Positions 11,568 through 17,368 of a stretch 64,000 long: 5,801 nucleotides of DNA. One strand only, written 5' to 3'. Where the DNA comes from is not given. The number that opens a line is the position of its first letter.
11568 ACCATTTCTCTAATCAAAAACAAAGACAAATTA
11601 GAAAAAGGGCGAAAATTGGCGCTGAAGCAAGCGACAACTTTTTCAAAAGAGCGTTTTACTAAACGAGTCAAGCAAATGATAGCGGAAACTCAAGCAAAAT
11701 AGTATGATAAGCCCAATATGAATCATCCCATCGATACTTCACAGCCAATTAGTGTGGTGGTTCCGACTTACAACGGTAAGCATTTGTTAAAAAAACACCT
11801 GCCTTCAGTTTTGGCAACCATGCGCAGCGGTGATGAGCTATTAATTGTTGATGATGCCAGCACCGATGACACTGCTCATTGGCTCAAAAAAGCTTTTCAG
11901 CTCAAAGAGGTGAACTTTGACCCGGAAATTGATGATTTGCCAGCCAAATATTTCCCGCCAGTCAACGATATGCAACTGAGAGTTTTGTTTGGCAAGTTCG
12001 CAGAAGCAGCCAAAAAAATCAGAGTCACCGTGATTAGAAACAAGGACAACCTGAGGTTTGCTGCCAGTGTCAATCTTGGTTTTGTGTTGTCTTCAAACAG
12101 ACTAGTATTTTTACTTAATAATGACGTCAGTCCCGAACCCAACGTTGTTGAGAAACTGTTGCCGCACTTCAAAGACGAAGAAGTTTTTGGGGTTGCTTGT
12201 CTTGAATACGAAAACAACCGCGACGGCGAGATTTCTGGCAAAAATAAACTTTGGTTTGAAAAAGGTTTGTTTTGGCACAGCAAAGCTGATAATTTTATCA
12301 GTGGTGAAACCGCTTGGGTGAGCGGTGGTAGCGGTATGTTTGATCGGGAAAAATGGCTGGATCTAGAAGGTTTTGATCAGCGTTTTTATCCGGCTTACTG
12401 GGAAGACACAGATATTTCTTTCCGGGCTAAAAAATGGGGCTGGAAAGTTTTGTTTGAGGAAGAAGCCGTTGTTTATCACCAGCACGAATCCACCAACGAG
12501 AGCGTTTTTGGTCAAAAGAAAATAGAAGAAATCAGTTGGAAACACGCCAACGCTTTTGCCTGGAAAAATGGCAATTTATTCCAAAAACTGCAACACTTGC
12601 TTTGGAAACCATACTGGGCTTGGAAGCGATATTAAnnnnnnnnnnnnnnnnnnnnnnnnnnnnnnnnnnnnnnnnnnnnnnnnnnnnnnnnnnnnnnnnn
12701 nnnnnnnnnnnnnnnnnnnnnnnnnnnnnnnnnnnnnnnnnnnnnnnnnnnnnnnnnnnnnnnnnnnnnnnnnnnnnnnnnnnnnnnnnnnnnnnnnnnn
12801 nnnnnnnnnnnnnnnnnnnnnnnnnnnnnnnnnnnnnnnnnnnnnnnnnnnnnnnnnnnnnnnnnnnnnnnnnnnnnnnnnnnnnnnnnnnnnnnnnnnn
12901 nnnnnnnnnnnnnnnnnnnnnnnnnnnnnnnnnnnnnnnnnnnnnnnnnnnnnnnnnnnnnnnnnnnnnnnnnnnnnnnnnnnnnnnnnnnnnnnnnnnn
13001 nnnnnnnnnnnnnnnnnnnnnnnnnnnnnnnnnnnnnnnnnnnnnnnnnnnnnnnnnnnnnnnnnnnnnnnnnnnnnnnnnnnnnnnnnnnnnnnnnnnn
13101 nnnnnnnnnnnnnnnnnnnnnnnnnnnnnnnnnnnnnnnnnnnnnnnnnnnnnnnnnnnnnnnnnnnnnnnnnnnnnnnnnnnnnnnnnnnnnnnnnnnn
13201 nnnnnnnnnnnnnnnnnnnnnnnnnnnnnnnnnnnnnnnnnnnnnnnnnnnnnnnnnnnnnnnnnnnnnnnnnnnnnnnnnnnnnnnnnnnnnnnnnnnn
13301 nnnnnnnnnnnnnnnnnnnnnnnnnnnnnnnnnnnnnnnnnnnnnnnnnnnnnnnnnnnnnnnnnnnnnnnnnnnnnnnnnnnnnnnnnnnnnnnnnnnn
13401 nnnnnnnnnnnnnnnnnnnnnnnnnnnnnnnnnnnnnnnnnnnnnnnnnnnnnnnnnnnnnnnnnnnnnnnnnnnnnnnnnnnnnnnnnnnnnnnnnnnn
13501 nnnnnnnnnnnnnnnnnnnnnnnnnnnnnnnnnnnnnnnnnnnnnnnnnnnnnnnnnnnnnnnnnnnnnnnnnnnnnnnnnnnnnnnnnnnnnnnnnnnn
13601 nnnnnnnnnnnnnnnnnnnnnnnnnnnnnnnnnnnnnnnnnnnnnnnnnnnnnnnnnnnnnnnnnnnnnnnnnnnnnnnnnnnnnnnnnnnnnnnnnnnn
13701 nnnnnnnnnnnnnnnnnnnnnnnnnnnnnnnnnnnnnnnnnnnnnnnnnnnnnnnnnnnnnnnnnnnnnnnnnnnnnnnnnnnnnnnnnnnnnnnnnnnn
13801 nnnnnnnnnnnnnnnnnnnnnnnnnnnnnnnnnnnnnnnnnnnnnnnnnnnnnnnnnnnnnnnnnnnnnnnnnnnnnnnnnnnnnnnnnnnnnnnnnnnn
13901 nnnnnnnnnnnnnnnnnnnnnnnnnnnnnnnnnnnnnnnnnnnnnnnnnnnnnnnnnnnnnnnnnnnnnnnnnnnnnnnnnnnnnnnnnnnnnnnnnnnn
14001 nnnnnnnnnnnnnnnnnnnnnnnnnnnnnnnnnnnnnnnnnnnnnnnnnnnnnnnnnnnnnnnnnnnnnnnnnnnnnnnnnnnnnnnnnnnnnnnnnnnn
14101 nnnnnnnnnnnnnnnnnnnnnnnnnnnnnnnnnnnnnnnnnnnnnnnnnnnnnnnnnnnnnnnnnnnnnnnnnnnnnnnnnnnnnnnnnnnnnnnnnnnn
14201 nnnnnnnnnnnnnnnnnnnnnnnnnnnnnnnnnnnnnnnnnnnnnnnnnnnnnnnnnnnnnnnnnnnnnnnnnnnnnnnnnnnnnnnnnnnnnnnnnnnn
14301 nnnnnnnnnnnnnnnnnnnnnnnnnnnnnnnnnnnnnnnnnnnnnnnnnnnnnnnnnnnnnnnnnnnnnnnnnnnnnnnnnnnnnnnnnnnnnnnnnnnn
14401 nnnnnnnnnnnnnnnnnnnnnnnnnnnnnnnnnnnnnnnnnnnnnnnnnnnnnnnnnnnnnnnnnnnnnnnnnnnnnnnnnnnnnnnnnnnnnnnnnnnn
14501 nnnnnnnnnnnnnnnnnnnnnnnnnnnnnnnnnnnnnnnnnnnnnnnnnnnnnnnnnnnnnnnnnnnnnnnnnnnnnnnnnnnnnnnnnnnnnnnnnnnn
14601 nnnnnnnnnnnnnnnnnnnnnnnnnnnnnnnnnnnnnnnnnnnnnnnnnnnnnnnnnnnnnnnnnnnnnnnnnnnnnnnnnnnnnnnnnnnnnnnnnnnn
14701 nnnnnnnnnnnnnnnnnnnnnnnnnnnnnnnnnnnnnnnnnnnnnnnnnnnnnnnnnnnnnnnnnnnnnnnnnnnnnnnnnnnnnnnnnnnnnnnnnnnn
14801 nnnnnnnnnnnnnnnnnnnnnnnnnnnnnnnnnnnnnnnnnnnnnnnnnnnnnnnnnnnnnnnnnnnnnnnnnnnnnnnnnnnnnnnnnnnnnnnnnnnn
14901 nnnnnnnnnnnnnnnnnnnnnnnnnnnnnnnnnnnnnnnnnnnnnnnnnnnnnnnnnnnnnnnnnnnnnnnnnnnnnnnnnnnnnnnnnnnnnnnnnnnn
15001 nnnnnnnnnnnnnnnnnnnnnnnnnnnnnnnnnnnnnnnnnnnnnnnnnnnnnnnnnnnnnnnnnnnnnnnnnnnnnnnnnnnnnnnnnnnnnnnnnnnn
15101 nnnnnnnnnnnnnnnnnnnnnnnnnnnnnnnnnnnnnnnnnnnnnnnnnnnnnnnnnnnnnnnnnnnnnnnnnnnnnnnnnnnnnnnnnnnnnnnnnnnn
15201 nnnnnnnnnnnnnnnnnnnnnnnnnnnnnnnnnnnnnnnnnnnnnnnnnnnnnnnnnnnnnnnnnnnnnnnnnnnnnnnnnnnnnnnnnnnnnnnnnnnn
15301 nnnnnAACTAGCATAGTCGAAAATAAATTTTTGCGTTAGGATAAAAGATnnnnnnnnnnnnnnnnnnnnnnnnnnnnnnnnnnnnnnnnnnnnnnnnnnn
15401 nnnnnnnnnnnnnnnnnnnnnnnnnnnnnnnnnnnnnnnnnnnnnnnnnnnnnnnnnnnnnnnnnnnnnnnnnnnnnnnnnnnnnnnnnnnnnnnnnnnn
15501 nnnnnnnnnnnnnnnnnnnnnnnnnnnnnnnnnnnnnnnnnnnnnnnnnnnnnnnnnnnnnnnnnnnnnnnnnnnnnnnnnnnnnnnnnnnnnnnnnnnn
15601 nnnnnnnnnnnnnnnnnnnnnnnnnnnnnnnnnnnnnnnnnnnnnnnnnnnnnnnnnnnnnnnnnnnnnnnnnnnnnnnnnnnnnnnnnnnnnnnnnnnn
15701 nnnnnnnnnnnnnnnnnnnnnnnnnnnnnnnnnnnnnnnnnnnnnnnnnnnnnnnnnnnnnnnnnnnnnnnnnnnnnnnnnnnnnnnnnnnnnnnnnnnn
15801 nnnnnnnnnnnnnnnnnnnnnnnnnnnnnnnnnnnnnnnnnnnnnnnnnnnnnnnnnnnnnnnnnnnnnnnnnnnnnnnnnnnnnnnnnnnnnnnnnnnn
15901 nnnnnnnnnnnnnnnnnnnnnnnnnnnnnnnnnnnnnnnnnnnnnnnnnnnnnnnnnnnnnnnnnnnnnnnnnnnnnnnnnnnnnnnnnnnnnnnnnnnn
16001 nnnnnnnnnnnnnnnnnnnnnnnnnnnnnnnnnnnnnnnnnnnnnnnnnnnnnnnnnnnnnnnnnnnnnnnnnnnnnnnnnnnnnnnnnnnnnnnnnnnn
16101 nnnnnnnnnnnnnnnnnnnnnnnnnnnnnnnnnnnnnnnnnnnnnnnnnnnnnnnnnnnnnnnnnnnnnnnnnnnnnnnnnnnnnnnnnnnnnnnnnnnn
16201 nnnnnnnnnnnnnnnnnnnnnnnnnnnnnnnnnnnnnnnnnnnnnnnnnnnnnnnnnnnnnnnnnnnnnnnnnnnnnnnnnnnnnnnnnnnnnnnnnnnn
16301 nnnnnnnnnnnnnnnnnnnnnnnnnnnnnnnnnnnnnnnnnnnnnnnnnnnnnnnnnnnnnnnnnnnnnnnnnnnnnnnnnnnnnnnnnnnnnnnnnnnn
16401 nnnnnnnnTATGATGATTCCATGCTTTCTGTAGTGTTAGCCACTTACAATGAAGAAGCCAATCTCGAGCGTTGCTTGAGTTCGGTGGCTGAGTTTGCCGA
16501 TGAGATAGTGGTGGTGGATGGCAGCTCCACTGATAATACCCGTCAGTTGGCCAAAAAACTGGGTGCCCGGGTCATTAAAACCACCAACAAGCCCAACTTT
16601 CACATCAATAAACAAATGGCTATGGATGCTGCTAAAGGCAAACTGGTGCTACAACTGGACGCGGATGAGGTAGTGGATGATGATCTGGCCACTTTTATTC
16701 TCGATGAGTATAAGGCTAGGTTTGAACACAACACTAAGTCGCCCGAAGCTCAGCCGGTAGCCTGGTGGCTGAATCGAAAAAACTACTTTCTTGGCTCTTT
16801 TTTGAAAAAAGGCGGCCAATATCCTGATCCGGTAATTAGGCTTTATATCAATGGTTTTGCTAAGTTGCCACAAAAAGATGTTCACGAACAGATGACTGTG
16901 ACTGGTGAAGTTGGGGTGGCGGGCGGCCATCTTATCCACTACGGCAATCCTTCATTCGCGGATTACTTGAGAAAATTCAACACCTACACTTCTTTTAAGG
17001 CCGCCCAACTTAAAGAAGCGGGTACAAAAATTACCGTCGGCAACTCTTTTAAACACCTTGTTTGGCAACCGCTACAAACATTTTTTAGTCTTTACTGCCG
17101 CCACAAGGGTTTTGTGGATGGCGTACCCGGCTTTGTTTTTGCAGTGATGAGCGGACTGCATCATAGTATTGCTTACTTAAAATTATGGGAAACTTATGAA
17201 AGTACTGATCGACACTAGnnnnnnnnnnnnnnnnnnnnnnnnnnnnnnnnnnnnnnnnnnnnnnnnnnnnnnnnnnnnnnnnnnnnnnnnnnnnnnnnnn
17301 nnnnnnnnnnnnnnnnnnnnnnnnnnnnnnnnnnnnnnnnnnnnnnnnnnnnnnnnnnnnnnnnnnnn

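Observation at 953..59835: Exceptionally large, near-contiguous cell-surface glycan locus (about 27 glycosyltransferases) bracketing ruvCAB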

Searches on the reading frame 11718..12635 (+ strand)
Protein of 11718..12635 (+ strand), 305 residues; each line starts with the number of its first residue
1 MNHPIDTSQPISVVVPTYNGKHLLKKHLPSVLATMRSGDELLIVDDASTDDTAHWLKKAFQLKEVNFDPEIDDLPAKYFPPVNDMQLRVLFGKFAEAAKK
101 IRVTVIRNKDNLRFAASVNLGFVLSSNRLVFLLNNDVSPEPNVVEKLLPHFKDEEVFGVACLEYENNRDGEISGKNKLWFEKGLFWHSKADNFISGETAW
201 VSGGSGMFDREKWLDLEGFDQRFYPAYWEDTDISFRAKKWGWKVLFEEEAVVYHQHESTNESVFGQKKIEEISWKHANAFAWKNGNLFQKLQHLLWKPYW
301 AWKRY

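Call 6: search_protein_families(library=pfam, proteins=[window:11718-12635:+], max_evalue=0.001)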
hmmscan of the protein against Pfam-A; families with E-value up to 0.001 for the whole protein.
window:11718-12635:+ (305 aa): 3 families
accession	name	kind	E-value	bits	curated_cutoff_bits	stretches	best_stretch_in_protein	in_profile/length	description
PF00535.33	Glycos_transf_2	-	6.5e-22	78.7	23.3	2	12-61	1-50/168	Glycosyl transferase family 2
PF13641.12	Glyco_tranf_2_3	-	8.6e-16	59.1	27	1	95-267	52-224/230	Glycosyltransferase like family 2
PF13632.12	Glyco_trans_2_3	-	4.9e-08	33.5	27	1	130-267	2-136/198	Glycosyl transferase family group 2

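Call 79: search_protein_families(library=ncbifam, proteins=[window:11718-12635:+], max_evalue=1e-8)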
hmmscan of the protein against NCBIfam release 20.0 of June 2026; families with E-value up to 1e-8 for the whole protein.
window:11718-12635:+ (305 aa): 4 families
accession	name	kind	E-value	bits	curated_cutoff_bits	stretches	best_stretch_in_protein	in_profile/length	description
TIGR03965.1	mycofact_glyco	equivalog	1.2e-20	73.9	280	1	97-267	125-293/467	mycofactocin biosynthesis glycosyltransferase MftF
NF041875.1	EPS_EpsD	equivalog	3.5e-16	59.5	370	1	96-259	50-211/325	exopolysaccharide biosynthesis glycosyltransferase EpsD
TIGR03937.1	PgaC_IcaA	equivalog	8e-11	41.5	422.3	0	5-60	41-96/407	poly-beta-1,6-N-acetyl-D-glucosamine synthase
TIGR04283.1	glyco_like_mftF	equivalog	3.5e-09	36.6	182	0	11-58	1-48/221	TIGR04283 family arsenosugar biosynthesis glycosyltransferase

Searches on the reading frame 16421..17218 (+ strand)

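Call 6: search_protein_families(library=pfam, proteins=[window:16421-17218:+], max_evalue=0.001)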
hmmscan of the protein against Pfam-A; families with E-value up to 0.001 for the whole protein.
window:16421-17218:+ (265 aa): 3 families
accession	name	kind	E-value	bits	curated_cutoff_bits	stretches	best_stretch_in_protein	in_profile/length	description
PF00535.33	Glycos_transf_2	-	1.2e-21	77.8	23.3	1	3-101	1-108/168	Glycosyl transferase family 2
PF13704.12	Glyco_tranf_2_4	-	1.8e-05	25.6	27.5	1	10-85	2-84/98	Glycosyl transferase family 2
PF13641.12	Glyco_tranf_2_3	-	7.9e-05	23.2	27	1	2-89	3-103/230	Glycosyltransferase like family 2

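Call 18: search_protein_families(library=ncbifam, proteins=[window:16421-17218:+], max_evalue=0.1)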
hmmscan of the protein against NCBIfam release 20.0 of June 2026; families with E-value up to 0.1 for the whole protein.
window:16421-17218:+ (265 aa): 19 families
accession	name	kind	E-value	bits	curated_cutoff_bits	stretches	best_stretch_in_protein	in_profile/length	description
TIGR04283.1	glyco_like_mftF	equivalog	6.7e-13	48.7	182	1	2-96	1-96/221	TIGR04283 family arsenosugar biosynthesis glycosyltransferase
TIGR04182.1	glyco_TIGR04182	equivalog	3.9e-09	36.3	325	1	3-94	3-94/293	S-layer glycoprotein N-glycosyltransferase AglJ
NF010496.0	PRK13915.1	equivalog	6.8e-09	35.2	262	1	2-56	33-93/307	glucosyl-3-phosphoglycerate synthase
NF041391.1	DPhHxTase_Halo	equivalog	2.4e-08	33.2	375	1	7-84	2-80/213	dolichyl-phosphate hexose transferase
NF050050.1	ProtGlycPglI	equivalog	2.8e-08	33.5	500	1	2-103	4-114/306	GalNAc(5)-diNAcBac-PP-undecaprenol beta-1,3-glucosyltransferase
NF041875.1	EPS_EpsD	equivalog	3.7e-08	33.1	370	1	2-89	1-96/325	exopolysaccharide biosynthesis glycosyltransferase EpsD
TIGR03937.1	PgaC_IcaA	equivalog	9.2e-08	31.4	422.3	1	2-99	47-152/407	poly-beta-1,6-N-acetyl-D-glucosamine synthase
TIGR04195.1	S_glycosyl_SunS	equivalog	9.6e-08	31.3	350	1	6-87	63-146/421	SunS family peptide S-glycosyltransferase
NF007482.0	PRK10073.1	equivalog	1.2e-07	31.1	423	1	2-91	8-104/334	glycosyltransferase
NF047683.1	TeichurnBiosyTuaG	equivalog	6.8e-06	25.9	400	1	2-86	8-100/252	teichuronic acid biosynthesis protein TuaG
NF038302.1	EPS_HpsE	equivalog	5.4e-05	22.3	300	1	2-88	3-102/307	hormogonium polysaccharide biosynthesis glycosyltransferase HpsE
NF058614.1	PPMAGASynPpgS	equivalog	6.7e-05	22.4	370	1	4-53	4-53/226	polyprenyl-phospho-N-acetylgalactosaminyl synthase PpgS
TIGR04440.1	glyco_TIGR04440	domain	0.00065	19.5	70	1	2-84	2-93/215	TIGR00180 family glycosyltransferase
TIGR04009.1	wcaE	equivalog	0.00068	19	369.2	1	19-94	26-104/248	colanic acid biosynthesis glycosyltransferase WcaE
TIGR03965.1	mycofact_glyco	equivalog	0.00068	18.6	280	1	3-85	77-167/467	mycofactocin biosynthesis glycosyltransferase MftF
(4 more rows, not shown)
